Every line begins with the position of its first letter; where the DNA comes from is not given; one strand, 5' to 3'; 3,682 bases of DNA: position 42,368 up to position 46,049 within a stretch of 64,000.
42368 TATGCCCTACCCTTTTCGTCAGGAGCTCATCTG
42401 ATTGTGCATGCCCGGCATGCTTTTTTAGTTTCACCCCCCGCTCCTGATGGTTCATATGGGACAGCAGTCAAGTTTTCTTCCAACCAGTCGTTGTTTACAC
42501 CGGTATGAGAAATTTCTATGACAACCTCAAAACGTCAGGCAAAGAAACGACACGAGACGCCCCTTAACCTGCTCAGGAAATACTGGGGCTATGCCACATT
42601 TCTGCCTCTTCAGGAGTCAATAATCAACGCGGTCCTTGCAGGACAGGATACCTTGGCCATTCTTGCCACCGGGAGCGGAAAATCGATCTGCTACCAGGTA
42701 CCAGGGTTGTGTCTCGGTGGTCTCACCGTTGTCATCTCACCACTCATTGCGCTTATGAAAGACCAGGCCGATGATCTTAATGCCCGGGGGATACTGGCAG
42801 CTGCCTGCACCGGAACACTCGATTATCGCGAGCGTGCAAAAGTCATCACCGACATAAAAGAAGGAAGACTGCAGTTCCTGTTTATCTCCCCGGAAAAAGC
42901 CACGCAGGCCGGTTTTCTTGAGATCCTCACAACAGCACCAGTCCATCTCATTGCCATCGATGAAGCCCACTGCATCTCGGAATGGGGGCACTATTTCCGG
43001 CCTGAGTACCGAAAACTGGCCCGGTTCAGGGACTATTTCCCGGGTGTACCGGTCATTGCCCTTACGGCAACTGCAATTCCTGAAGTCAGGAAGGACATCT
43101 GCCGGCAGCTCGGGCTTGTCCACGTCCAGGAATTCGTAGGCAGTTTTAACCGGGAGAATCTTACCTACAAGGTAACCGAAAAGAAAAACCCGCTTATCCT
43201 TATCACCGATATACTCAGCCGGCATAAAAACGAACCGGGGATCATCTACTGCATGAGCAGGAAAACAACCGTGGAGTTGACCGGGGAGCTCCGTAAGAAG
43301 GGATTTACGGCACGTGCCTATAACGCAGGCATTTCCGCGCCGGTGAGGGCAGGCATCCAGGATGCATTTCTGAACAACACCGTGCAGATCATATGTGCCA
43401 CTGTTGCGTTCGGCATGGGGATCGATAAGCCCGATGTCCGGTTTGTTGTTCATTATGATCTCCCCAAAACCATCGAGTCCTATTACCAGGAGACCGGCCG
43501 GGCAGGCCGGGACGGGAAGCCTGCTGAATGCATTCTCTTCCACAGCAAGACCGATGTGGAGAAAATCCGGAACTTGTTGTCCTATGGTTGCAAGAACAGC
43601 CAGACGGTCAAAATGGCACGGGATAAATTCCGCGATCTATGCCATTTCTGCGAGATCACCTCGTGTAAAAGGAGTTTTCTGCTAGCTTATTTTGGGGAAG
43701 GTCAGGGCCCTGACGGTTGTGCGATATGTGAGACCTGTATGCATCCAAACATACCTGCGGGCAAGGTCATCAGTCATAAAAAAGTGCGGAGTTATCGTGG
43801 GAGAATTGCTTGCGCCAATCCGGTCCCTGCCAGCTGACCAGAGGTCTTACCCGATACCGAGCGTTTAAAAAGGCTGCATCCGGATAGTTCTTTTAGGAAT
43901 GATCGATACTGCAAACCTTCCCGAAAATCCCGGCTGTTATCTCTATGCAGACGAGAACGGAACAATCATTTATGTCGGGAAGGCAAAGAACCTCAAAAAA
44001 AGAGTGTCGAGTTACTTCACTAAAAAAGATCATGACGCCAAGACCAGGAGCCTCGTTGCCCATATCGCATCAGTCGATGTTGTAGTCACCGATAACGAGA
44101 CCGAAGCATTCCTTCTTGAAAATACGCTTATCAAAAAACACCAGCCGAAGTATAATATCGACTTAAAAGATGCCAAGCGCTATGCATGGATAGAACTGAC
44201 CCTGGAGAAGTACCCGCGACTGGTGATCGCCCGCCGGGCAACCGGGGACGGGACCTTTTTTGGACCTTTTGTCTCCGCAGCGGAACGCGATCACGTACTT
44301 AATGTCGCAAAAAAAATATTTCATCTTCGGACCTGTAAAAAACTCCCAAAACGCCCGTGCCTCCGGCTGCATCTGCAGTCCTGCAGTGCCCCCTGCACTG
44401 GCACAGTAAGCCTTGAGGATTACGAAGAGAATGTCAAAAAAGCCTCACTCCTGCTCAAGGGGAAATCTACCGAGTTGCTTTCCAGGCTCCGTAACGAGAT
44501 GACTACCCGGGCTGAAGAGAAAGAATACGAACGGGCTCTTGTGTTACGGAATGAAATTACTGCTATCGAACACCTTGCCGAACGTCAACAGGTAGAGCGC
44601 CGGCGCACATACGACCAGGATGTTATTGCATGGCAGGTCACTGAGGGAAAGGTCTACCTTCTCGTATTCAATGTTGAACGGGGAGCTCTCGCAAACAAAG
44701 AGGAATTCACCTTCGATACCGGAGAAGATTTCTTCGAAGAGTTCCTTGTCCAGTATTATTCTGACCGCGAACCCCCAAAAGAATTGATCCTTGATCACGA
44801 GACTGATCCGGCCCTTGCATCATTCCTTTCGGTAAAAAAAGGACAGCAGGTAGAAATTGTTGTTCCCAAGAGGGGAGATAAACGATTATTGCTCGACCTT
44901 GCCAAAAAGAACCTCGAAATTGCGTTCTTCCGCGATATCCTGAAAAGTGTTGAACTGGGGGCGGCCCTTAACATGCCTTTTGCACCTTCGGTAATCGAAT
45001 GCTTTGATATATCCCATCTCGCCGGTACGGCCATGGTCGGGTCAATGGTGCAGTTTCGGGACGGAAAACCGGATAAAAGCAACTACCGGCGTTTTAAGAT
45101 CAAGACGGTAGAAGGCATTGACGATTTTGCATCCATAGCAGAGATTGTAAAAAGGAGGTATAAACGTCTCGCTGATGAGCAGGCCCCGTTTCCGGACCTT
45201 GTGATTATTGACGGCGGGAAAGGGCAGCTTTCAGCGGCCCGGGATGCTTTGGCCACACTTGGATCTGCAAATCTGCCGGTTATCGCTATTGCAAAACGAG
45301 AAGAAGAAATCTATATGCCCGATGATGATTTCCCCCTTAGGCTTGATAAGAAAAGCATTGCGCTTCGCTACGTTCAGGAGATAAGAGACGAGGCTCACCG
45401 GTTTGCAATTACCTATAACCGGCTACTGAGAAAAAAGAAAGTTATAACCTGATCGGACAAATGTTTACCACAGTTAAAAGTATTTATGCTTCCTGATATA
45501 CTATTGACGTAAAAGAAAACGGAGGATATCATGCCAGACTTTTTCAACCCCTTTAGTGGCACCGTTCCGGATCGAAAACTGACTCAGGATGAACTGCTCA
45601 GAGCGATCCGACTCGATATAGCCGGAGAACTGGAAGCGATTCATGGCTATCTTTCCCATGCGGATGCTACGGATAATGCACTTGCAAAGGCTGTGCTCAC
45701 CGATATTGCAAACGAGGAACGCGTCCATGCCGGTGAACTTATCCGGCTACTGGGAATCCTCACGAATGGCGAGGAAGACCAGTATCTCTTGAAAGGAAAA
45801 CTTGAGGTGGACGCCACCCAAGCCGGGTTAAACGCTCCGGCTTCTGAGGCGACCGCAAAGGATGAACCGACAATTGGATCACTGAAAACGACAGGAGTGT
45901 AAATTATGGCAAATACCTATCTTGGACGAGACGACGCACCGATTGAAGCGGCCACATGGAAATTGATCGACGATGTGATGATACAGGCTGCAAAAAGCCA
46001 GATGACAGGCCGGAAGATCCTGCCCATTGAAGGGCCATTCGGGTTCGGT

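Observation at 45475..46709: Encapsulin nanocompartment operon: EncFtn-type ferritin-like cargo with a TIGSLK targeting tail plus an HK97-fold shell protein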

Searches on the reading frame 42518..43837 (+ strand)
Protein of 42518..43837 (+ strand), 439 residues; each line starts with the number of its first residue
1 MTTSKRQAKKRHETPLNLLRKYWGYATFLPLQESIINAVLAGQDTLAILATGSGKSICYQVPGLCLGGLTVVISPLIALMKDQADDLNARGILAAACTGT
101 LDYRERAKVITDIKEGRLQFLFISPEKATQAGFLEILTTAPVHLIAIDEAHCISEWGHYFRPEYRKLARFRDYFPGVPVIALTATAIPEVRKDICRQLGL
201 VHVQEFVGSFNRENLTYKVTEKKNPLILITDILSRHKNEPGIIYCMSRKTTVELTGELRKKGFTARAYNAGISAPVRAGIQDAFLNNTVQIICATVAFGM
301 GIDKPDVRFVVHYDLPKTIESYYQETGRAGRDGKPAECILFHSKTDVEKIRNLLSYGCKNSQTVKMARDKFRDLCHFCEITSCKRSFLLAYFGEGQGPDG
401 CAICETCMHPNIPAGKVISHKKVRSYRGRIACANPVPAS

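Call 24: search_protein_families(library=pfam, proteins=[window:42518-43837:+], max_evalue=0.001)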
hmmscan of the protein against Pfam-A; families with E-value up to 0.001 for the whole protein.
window:42518-43837:+ (439 aa): 3 families
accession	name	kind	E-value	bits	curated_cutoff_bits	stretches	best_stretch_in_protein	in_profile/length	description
PF00270.35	DEAD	-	5.9e-23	81.9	26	1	30-190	2-164/167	DEAD/DEAH box helicase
PF00271.37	Helicase_C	-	8.9e-23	81.1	23.5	1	229-333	6-110/110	Helicase conserved C-terminal domain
PF16124.10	RecQ_Zn_bind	-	1.6e-10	42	25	1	345-407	2-65/66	RecQ zinc-binding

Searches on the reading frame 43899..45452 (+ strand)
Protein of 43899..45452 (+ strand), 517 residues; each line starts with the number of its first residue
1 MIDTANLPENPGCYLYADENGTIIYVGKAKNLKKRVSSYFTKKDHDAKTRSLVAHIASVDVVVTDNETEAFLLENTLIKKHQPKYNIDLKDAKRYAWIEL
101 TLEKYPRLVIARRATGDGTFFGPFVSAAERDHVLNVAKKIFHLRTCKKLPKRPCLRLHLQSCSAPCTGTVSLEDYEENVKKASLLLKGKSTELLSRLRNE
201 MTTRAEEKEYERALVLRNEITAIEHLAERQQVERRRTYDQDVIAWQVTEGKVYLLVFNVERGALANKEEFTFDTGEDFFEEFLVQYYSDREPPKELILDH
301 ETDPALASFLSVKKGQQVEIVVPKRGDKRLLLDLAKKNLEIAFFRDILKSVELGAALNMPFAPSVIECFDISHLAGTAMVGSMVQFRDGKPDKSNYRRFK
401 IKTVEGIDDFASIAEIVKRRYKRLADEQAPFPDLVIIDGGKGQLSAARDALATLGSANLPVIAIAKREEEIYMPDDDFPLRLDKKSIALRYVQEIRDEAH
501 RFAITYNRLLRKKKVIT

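Call 24: search_protein_families(library=pfam, proteins=[window:43899-45452:+], max_evalue=0.001)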
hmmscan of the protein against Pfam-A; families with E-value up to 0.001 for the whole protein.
window:43899-45452:+ (517 aa): 5 families
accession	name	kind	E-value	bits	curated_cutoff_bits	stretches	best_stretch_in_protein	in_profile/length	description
PF08459.17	UvrC_RNaseH_dom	-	1.8e-56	190.8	22.3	1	356-504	3-159/159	UvrC RNAse H endonuclease domain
PF22920.2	UvrC_RNaseH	-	7.2e-26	90.8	24.3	1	239-343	1-113/116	UvrC Ribonuclease H-like domain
PF01541.30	GIY-YIG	-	7.8e-12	45.8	22.6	1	11-86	2-78/78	GIY-YIG catalytic domain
PF02151.25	UVR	-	2.4e-06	27.5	21.5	1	192-225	2-35/36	UvrB/uvrC motif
PF20815.3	GIY_YIG_2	-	0.00081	19.8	22.4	0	17-56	27-68/153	GIY-YIG catalytic domain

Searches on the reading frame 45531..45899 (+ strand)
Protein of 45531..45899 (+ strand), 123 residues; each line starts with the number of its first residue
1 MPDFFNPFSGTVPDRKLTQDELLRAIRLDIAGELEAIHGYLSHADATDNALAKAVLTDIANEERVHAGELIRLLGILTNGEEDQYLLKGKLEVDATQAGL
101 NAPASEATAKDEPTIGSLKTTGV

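Call 3: search_protein_families(library=pfam, proteins=[window:45531-45899:+], max_evalue=0.01)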
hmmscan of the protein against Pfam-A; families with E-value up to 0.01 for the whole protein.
window:45531-45899:+ (123 aa): 2 families
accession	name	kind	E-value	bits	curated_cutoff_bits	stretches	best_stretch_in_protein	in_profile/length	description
PF02915.23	Rubrerythrin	-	6.3e-05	23.8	22.8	1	30-87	7-66/137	Rubrerythrin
PF22277.2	EncFtn-like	-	0.0031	17.7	27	1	22-68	16-61/85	EncFtn-like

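Call 4: search_protein_families(library=ncbifam, proteins=[window:45531-45899:+], max_evalue=0.01)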
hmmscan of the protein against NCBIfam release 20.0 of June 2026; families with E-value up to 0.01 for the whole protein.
window:45531-45899:+ (123 aa): 3 families
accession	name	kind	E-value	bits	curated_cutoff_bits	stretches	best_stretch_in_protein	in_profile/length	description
NF058679.1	EncB_fam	subfamily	1e-33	115.8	90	1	1-118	1-117/117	encapsulin nanocompartment ferritin-likeEncB family encapsulin nanocompartment ferritin-like cargo protein cargo protein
TIGR04535.1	ferrit_encaps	subfamily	1.9e-24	85.8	125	1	4-119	1-114/114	encapsulin-associated ferritin-like protein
NF058678.1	EncB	exception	4.1e-07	30.3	210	1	24-104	13-96/160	encapsulin nanocompartment ferritin-like cargo protein EncB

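Call 6: search_solved_structures(query=window:45531-45899:+, show_alignments=3)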
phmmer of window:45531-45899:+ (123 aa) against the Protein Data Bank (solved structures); distinct sequences matched with E-value up to 0.001: 5.
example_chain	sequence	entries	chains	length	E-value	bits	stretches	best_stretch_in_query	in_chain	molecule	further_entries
7s8t_A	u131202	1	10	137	6e-15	58.9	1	5-78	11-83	EncC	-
5n5e_e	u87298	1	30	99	4e-08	36.9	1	14-92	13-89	PFC_05175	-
2e0z_A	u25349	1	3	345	1.7e-07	34.8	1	14-105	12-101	Virus-like particle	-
7s5c_A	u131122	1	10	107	4.3e-07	33.6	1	13-86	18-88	EncB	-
7s5k_A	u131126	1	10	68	1e-06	32.4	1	24-85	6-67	EncB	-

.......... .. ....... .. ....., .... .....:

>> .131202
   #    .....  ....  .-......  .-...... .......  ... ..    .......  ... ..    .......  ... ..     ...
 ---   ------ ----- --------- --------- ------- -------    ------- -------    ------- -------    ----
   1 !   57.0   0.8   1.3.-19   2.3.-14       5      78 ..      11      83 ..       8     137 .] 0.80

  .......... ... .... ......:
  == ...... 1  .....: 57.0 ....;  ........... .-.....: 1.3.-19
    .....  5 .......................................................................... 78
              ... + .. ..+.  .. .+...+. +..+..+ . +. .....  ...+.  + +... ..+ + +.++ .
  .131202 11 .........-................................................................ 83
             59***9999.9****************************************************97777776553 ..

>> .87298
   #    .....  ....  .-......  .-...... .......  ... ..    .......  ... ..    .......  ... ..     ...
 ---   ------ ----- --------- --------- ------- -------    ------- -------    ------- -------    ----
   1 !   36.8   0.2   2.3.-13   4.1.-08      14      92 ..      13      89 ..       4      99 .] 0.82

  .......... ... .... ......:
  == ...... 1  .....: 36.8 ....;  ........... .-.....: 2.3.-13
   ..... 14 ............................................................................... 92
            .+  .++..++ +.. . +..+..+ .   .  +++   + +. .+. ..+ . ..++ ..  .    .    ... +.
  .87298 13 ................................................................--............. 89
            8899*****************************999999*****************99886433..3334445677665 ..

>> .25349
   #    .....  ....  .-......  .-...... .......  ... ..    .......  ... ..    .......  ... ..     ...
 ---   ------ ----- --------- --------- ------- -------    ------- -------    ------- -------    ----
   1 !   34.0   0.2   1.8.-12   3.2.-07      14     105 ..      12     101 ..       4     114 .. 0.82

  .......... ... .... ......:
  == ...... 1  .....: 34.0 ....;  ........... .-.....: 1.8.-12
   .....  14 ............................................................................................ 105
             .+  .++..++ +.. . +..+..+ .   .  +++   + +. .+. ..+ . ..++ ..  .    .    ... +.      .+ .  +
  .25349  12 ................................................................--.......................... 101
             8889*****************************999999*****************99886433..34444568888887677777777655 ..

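Call 34: find_homologous_proteins(query=window:45531-45899:+, max_evalue=0.00001)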
Query window:45531-45899:+ (123 aa): 559 proteins with E <= 0.00001 among 714 candidates; the best 120 are listed.
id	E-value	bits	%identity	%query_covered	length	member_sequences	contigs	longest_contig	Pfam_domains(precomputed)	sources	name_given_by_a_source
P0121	1.2e-71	256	99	100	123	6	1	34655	-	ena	-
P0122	1.1e-63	230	88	99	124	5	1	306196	-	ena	-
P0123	4.1e-63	229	91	99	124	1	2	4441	PF02915.24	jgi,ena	jgi:rubrerythrin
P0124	1.3e-62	227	90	99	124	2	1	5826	-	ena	-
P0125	1.6e-62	227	89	99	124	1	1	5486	-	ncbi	-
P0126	2.9e-60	219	86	99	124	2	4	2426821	-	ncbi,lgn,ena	-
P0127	1.6e-59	217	83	98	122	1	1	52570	PF02915.24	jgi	jgi:rubrerythrin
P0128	1.7e-57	211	84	98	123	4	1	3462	-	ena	-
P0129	1.7e-57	211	80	99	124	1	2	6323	-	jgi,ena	-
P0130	1.9e-57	210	81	99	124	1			-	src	-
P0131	9.2e-57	208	79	99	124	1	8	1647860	-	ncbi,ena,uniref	ncbi:ferritin family protein [Methanoregula sp.]|uniref:ferritin family protein n=1 Tax=Methanoregul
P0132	3.4e-56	206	78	99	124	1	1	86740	-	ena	-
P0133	5.3e-56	206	81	100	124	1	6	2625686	-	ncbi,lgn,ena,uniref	ncbi:MAG: Rubrerythrin [Methanoregula sp.]|uniref:Rubrerythrin n=1 Tax=Methanoregula sp. TaxID=20521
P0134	8.2e-56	205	82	97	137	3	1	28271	-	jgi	jgi:rubrerythrin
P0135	3.0e-55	203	83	99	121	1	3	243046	-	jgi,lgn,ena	jgi:rubrerythrin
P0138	4.4e-53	196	80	98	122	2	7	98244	PF02915.24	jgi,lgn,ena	-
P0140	1.6e-49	185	77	100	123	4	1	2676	PF02915.24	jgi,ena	-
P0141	2.0e-49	185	76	99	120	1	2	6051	PF02915.24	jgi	jgi:uncharacterized protein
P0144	9.6e-49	182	76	100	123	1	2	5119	PF02915.24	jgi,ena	-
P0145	5.4e-48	180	74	98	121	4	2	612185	PF02915.24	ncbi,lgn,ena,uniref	ncbi:ferritin family protein [Methanoregula sp.]|uniref:ferritin family protein n=1 Tax=Methanoregul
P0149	4.5e-47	177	74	98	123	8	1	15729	PF02915.24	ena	-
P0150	9.7e-47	176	76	98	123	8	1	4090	PF02915.24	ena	-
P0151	1.3e-46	176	74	98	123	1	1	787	PF02915.24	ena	-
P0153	5.1e-46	174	74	98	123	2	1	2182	PF02915.24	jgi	-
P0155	9.1e-46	173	75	97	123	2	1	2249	PF02915.24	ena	-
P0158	1.1e-45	172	69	98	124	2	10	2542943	-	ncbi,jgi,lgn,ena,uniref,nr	ncbi:hypothetical protein Mboo_1094 [Methanoregula boonei 6A8]|jgi:rubrerythrin|uniref:Rubrerythrin 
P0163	9.1e-45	170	72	98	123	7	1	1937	PF09537.17,PF02915.24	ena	-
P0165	1.6e-44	169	73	97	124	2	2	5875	PF02915.24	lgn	-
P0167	2.4e-44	168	67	98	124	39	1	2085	PF02915.24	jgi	jgi:rubrerythrin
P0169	6.5e-44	167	71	98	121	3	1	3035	PF02915.24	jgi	jgi:rubrerythrin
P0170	8.6e-44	166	70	97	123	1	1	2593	PF02915.24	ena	-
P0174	9.6e-43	163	71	98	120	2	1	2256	PF02915.24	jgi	jgi:rubrerythrin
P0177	2.7e-41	158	69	97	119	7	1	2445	PF02915.24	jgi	jgi:uncharacterized protein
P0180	1.3e-40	156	66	98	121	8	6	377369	PF02915.24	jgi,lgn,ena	-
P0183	2.5e-40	155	65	98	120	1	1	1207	PF02915.24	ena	-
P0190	9.5e-40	153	65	98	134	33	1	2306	PF02915.24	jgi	jgi:rubrerythrin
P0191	1.2e-39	153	68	97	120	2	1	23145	PF02915.24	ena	-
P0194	1.6e-39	153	65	98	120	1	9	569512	PF02915.24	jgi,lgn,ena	-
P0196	2.3e-39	152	66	98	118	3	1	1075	PF02915.24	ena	-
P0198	5.6e-39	151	63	98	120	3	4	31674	PF02915.24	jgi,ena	jgi:rubrerythrin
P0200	1.3e-38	150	63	97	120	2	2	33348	PF02915.24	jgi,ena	-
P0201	1.6e-38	149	63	98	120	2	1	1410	PF02915.24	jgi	jgi:rubrerythrin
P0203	2.1e-38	149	64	98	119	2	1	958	PF02915.24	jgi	-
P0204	2.3e-38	149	64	97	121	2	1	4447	PF02915.24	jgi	jgi:uncharacterized protein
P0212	4.2e-38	148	63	98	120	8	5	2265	PF02915.24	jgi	jgi:rubrerythrin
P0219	6.5e-38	147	65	97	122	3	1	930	PF02915.24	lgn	-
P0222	9.0e-38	147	65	97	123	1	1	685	PF02915.24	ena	-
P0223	9.2e-38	147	66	97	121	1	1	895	PF02915.24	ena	-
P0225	1.0e-37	147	62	98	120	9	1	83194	PF02915.24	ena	-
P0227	1.1e-37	147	63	97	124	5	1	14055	PF02915.24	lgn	-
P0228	1.1e-37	147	63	98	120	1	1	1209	PF02915.24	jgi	jgi:rubrerythrin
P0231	1.3e-37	146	64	97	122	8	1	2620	PF02915.24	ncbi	-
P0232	1.5e-37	146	63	98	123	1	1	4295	PF02915.24,PF05067.19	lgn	-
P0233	1.5e-37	146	61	98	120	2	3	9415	PF02915.24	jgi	jgi:rubrerythrin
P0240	2.2e-37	146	63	97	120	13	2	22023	PF02915.24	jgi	jgi:rubrerythrin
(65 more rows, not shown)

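Call 36: find_encoding_contigs(protein=P0158, flank=6000, max_places=2)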
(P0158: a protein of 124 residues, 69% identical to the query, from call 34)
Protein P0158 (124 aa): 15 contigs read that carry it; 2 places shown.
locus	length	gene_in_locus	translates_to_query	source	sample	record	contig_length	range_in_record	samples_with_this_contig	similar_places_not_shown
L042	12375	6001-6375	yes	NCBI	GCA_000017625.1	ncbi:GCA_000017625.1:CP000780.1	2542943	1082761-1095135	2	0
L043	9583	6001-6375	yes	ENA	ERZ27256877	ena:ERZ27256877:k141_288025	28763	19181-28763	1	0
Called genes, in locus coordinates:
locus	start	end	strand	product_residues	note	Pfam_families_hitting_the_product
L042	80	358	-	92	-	-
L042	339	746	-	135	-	PF12840:HTH_20 (faint), PF01022:HTH_5 (weak), PF13412:HTH_24 (faint)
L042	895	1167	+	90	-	PF00166:Cpn10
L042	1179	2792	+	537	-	PF00118:Cpn60_TCP1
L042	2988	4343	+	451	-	PF00270:DEAD, PF04851:ResIII (weak), PF00271:Helicase_C, PF16124:RecQ_Zn_bind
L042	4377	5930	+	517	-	PF01541:GIY-YIG, PF27096:UvrC_M, PF02151:UVR (weak), PF22920:UvrC_RNaseH, PF08459:UvrC_RNaseH_dom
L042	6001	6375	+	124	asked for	-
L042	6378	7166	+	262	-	PF04454:Linocin_M18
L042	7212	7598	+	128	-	PF24318:DUF7490 (weak)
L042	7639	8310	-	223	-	PF03054:tRNA_Me_trans (faint), PF01171:ATP_bind_3 (weak), PF06508:QueC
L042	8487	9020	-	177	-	PF01584:CheW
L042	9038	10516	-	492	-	PF06103:DUF948 (faint), PF00015:MCPsignal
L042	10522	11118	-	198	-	PF01184:Gpr1_Fun34_YaaH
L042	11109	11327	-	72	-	-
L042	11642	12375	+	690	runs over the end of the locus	PF13188:PAS_8 (faint), PF08447:PAS_3 (faint), PF08448:PAS_4, PF00989:PAS (weak), PF08448:PAS_4 (weak), PF13426:PAS_9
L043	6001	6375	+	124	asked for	-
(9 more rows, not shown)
